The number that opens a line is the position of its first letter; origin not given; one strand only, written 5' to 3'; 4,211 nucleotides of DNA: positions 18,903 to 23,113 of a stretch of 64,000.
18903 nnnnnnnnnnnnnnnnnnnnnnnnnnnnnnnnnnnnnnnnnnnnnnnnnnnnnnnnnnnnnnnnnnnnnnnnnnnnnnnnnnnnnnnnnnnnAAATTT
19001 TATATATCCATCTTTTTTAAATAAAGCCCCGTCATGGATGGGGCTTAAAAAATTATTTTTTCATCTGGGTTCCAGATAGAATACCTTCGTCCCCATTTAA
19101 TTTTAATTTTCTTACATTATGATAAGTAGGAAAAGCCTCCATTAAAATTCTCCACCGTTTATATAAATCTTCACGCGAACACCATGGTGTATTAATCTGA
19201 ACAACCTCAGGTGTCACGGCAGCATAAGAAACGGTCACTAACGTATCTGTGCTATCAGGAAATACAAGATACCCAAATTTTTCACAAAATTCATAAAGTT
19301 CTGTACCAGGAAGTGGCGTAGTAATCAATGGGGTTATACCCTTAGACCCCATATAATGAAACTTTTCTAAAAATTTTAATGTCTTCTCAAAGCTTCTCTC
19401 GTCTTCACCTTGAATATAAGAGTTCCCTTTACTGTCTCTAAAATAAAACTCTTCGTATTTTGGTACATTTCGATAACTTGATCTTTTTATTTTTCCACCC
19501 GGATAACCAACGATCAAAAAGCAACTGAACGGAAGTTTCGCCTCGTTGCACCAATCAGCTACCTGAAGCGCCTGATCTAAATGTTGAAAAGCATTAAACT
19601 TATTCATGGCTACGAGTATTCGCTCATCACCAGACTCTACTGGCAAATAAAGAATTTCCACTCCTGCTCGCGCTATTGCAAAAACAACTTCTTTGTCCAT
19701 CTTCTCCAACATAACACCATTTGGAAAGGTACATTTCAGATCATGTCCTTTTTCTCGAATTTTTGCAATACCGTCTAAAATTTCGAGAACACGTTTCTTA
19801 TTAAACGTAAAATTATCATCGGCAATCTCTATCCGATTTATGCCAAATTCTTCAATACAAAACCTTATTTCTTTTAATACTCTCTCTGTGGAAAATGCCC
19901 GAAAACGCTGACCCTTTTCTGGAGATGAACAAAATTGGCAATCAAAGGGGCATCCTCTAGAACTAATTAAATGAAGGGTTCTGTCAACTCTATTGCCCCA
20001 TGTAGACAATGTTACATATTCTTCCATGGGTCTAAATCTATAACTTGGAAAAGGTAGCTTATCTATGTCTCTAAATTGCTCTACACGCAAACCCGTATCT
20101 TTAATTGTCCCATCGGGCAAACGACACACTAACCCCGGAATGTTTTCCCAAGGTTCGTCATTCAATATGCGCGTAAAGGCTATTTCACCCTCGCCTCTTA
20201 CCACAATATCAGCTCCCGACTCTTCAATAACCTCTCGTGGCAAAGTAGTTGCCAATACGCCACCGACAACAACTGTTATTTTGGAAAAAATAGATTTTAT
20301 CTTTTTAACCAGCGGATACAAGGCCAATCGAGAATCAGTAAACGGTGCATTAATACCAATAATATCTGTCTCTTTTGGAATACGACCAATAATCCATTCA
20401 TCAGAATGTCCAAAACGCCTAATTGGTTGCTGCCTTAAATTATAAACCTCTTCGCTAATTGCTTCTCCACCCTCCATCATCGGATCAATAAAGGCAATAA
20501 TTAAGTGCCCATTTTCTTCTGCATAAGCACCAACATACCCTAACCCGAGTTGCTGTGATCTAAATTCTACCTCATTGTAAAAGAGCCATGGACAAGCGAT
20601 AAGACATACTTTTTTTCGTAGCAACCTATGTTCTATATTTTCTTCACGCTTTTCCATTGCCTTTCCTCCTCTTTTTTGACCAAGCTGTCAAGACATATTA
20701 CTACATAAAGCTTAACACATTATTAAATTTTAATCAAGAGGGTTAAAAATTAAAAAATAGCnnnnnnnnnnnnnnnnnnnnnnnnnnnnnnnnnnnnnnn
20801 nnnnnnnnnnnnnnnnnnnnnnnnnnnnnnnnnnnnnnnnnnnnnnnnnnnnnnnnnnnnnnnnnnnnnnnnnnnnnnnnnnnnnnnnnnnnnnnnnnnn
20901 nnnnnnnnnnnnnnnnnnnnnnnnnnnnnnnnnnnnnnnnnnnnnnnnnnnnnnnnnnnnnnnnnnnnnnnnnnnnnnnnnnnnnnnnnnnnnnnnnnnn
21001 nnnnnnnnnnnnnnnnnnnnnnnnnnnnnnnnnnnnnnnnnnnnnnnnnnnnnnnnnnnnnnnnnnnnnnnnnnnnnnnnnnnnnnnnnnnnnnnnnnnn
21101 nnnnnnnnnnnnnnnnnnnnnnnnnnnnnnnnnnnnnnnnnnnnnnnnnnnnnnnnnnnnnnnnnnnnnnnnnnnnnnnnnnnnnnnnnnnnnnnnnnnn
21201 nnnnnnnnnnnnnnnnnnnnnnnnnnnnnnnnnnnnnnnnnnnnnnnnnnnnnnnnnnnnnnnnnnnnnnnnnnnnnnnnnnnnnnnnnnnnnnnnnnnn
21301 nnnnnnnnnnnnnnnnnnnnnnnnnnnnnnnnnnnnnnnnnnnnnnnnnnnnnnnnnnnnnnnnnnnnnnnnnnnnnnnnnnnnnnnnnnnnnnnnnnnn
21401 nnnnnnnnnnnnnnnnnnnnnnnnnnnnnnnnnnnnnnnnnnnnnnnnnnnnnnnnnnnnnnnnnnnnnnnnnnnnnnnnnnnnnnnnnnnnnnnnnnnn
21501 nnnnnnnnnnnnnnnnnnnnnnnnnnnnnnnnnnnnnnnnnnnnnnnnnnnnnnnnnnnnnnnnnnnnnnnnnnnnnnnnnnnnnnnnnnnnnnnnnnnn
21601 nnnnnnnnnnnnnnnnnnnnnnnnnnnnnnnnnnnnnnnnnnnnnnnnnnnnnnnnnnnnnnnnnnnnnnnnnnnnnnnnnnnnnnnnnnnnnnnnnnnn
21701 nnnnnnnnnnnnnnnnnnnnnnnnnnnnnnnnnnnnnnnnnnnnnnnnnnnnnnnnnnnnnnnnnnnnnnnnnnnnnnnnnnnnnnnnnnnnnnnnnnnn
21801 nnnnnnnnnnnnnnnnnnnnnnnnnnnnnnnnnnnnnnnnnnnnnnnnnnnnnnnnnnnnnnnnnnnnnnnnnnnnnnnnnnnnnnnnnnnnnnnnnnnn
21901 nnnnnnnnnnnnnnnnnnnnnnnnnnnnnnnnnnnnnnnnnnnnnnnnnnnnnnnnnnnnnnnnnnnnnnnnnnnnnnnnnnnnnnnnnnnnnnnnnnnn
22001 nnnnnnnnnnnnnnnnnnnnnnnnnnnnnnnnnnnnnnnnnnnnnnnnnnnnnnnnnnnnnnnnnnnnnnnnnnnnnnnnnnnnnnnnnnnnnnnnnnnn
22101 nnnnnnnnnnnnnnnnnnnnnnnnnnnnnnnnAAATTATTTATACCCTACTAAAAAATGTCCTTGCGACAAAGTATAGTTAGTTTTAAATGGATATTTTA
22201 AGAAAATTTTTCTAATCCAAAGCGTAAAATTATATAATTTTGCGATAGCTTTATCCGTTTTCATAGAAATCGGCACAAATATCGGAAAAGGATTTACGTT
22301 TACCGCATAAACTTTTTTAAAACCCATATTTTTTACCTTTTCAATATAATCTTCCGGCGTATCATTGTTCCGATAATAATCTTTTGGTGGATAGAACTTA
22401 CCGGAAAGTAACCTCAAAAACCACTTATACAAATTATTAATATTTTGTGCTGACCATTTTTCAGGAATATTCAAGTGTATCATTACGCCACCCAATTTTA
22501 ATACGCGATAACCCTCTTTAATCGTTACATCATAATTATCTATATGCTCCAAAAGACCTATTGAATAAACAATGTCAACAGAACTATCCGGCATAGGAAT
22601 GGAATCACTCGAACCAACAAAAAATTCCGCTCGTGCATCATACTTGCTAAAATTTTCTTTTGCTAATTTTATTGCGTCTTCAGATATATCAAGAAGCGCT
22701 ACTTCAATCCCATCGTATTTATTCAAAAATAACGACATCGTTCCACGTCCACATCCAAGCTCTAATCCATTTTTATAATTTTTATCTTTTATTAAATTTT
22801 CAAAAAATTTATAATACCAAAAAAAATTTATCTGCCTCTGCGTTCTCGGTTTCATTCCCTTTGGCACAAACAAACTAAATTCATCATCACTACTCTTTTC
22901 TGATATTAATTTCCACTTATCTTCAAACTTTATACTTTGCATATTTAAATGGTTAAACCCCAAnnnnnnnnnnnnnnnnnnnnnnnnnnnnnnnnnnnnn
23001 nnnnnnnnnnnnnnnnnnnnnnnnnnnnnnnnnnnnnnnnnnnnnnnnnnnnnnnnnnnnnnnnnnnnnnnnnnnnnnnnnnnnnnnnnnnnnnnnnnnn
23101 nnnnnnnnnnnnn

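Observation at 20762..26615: Phosphodiester-substituent toolkit embedded in the island (2x TagF-like, NTP-transferase + HAD phosphatase, CE4 deacetylase; CDP-alcohol phosphotransferase at 49209-49943)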

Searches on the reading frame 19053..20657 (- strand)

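Call 63: search_protein_families(library=ncbifam, proteins=[window:19053-20657:-], max_evalue=1e-10)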
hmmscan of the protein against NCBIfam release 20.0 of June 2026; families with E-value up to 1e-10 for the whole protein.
window:19053-20657:- (534 aa): 13 families
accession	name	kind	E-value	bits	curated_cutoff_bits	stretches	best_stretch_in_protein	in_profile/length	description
NF038361.1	rSAM_Sden_1168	equivalog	1.7e-43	149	575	1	16-389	64-437/560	Sden_1168 family B12-binding radical SAM P-methyltransferase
TIGR03471.1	HpnJ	equivalog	4.6e-27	95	577.6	1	117-388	88-350/472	hopanoid biosynthesis associated radical SAM protein HpnJ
NF050148.1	rSAM_ApyD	equivalog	3.2e-26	91.9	750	1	118-386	95-349/645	RiPP biosynthesis radical SAM protein ApyD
TIGR04072.2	rSAM_ladder_B12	equivalog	2.7e-21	75.7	360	1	116-388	89-334/443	lipid biosynthesis B12-binding/radical SAM protein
TIGR03975.1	rSAM_ocin_1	subfamily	5.8e-21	74.6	281.85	1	95-389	127-416/606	RiPP maturation radical SAM C-methyltransferase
TIGR04479.1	bcpD_PhpK_rSAM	subfamily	3.2e-20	72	600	1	96-390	110-396/504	PhpK family radical SAM P-methyltransferase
TIGR04013.1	B12_SAM_MJ_1487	hypoth_equivalog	2.4e-19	69.5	251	1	116-387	59-317/382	TIGR04013 family B12-binding domain/radical SAM domain-containing protein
TIGR02026.1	BchE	equivalog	2.7e-19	69.4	481.35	1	104-358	70-323/497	magnesium-protoporphyrin IX monomethyl ester anaerobic oxidative cyclase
NF033070.1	rSAM_AprD4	equivalog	2.6e-18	66.2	500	1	140-388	117-351/456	AprD4 family radical SAM diol-dehydratase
TIGR04014.1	B12_SAM_MJ_0865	equivalog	9e-18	64.3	360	1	116-388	60-321/434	methyl-coenzyme M reductase glutamine C-methyltransferase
TIGR04367.1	HpnR_B12_rSAM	equivalog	1.6e-16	59.9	650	1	20-367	6-320/490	hopanoid C-3 methylase HpnR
NF033712.0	B12_rSAM_KedN5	subfamily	2.4e-16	59.1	700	1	116-389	81-356/624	KedN5 family methylcobalamin-dependent radical SAM C-methyltransferase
TIGR04295.1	B12_rSAM_oligo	hypoth_equivalog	1.8e-15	56.6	400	1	126-294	102-265/422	TIGR04295 family B12-binding domain-containing radical SAM protein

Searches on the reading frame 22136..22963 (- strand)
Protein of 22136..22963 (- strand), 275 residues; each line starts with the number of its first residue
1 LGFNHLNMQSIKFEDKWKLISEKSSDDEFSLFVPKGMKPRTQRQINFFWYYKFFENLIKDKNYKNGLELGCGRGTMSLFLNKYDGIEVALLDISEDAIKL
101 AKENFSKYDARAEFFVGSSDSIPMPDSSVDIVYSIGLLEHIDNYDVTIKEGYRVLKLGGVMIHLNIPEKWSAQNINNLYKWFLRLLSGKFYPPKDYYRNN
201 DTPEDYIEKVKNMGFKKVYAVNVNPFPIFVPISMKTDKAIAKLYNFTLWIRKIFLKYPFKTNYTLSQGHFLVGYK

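Call 4: search_protein_families(library=pfam, proteins=[window:22136-22963:-], max_evalue=0.01)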
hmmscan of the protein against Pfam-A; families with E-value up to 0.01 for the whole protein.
window:22136-22963:- (275 aa): 11 families
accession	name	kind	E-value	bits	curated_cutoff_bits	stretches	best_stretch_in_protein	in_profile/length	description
PF08241.18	Methyltransf_11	-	3.3e-19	69.7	21.2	1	67-162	1-94/95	Methyltransferase domain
PF13649.12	Methyltransf_25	-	3.3e-18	66.6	27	1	67-159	2-97/97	Methyltransferase domain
PF13847.12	Methyltransf_31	-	2.3e-15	57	27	1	65-170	6-122/145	Methyltransferase domain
PF08242.18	Methyltransf_12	-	6.3e-13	49.7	30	1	67-160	1-97/98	Methyltransferase domain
PF13489.12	Methyltransf_23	-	2.7e-11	43.9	27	1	60-166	20-119/164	Methyltransferase domain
PF01209.24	Ubie_methyltran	-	1.4e-10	41.3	20.1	1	49-168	35-156/233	ubiE/COQ5 methyltransferase family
PF02353.26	CMAS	-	1.7e-08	34.6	27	1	67-173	67-174/273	Mycolic acid cyclopropane synthetase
PF05175.20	MTS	-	3e-07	30.7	23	1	58-131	27-101/170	Methyltransferase small domain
PF06325.19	PrmA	-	9.5e-05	22.5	22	1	55-144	156-242/296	Ribosomal protein L11 methyltransferase (PrmA)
PF05148.21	Methyltransf_8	-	0.00014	22.2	27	1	121-166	115-159/219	Hypothetical methyltransferase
PF03848.20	TehB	-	0.0071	16.2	20.4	0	66-106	34-73/193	Tellurite resistance protein TehB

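Call 6: search_protein_families(library=ncbifam, proteins=[window:22136-22963:-], max_evalue=0.01)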
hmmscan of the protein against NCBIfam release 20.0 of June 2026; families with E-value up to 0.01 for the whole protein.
window:22136-22963:- (275 aa): 42 families (the best 25 are shown)
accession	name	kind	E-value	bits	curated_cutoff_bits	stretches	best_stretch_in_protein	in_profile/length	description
TIGR01934.1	MenG_MenH_UbiE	subfamily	4.6e-14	52.3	158.35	1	49-184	27-161/223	ubiquinone/menaquinone biosynthesis methyltransferase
NF001244.0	PRK00216.1-5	equivalog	1.8e-12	47.1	216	1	48-184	35-173/236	bifunctional demethylmenaquinone methyltransferase/2-methoxy-6-polyprenyl-1,4-benzoquinol methylase UbiE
NF041537.1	ArsM_AhpD_UU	exception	5.8e-12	45.1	510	1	66-162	80-179/345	arsenite methyltransferase/AhpD domain selenoprotein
TIGR02072.1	BioC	equivalog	8.3e-12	45.4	184.95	1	58-163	31-132/244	malonyl-ACP O-methyltransferase BioC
NF040539.1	AST_met_ArsM_2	exception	1.7e-11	44.5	240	1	56-165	50-165/262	putative arsinothricin biosynthesis methyltransferase ArsM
NF041255.1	mycofact_MftM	equivalog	2e-10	40.5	200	1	67-154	144-232/289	mycofactocin oligosaccharide methyltransferase MftM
NF008823.0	PRK11873.1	subfamily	3.4e-10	39.9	263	1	67-161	82-179/272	arsenite methyltransferase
NF047649.1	MTase_UXPK_star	exception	3.8e-10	39.3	460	1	67-162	82-180/283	methyltransferase/UXPK-star double selenoprotein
NF007610.0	PRK10258.1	equivalog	7.4e-10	38.6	342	1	56-162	36-137/251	malonyl-ACP O-methyltransferase BioC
TIGR01983.1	UbiG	equivalog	2.7e-09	36.7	102.95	1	64-166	51-154/228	bifunctional 2-polyprenyl-6-hydroxyphenol methylase/3-demethylubiquinol 3-O-methyltransferase UbiG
NF045667.1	MTase_DVU1556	equivalog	2.8e-09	36.7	155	1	67-162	27-118/213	DVU_1556 family methyltransferase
NF001242.0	PRK00216.1-3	equivalog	4.5e-09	36.1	351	1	51-182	58-193/258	bifunctional demethylmenaquinone methyltransferase/2-methoxy-6-polyprenyl-1,4-benzoquinol methylase UbiE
NF045649.1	2X_seleno_MduS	exception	5e-09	35.6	380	1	57-162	36-146/338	methyltransferase domain-containing selenoprotein MduS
NF001243.0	PRK00216.1-4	equivalog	5.6e-09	35.7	235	1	59-192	44-182/237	demethylmenaquinone methyltransferase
NF041536.1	ArsM_DUF2284_UU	exception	2.6e-08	32.6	575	1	64-166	78-184/459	arsenite methyltransferase/DUF2284 domain selenoprotein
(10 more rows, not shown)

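Call 60: search_solved_structures(query=window:22136-22942:-, max_evalue=0.001)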
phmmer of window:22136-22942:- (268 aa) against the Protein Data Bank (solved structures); distinct sequences matched with E-value up to 0.001: 30.
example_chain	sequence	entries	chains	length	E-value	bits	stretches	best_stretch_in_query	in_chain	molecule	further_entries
5wp5_A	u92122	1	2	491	9.9e-10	41.4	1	57-155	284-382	Phosphomethylethanolamine N-methyltransferase 2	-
5wp4_A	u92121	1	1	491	1.6e-09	40.8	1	56-155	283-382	Phosphoethanolamine N-methyltransferase 1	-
1ve3_A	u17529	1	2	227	2.2e-09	40.3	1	58-155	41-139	hypothetical protein PH0226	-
3mgg_A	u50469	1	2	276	4e-09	39.4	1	59-154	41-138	Methyltransferase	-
6uak_A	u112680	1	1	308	6.2e-08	35.5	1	48-157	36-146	SAM dependent methyltransferase LahSB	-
9w6x_A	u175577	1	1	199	5e-07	32.5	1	59-154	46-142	YtkW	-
3f4k_A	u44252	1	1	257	9.7e-07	31.6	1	60-154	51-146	Putative methyltransferase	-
3svz_A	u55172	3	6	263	1e-06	31.5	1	60-154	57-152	Putative methyltransferase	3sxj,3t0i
2avn_A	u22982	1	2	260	3.1e-06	29.9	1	49-155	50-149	ubiquinone/menaquinone biosynthesis methyltransferase-related protein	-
3dlc_A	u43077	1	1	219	3.3e-06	29.9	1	47-153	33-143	Putative S-adenosyl-L-methionine-dependent Methyltransferase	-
3sm3_A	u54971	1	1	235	3.3e-06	29.8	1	58-166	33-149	SAM-dependent methyltransferases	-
5gm1_A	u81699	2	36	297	1e-05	28.3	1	49-157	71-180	O-methylransferase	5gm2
2p8j_A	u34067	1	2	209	1.2e-05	28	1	44-154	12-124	S-adenosylmethionine-dependent methyltransferase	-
3dtn_A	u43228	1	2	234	1.4e-05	27.8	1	57-173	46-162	Putative Methyltransferase MM_2633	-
6uv6_A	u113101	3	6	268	1.5e-05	27.7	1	59-155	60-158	D-glucose O-methyltransferase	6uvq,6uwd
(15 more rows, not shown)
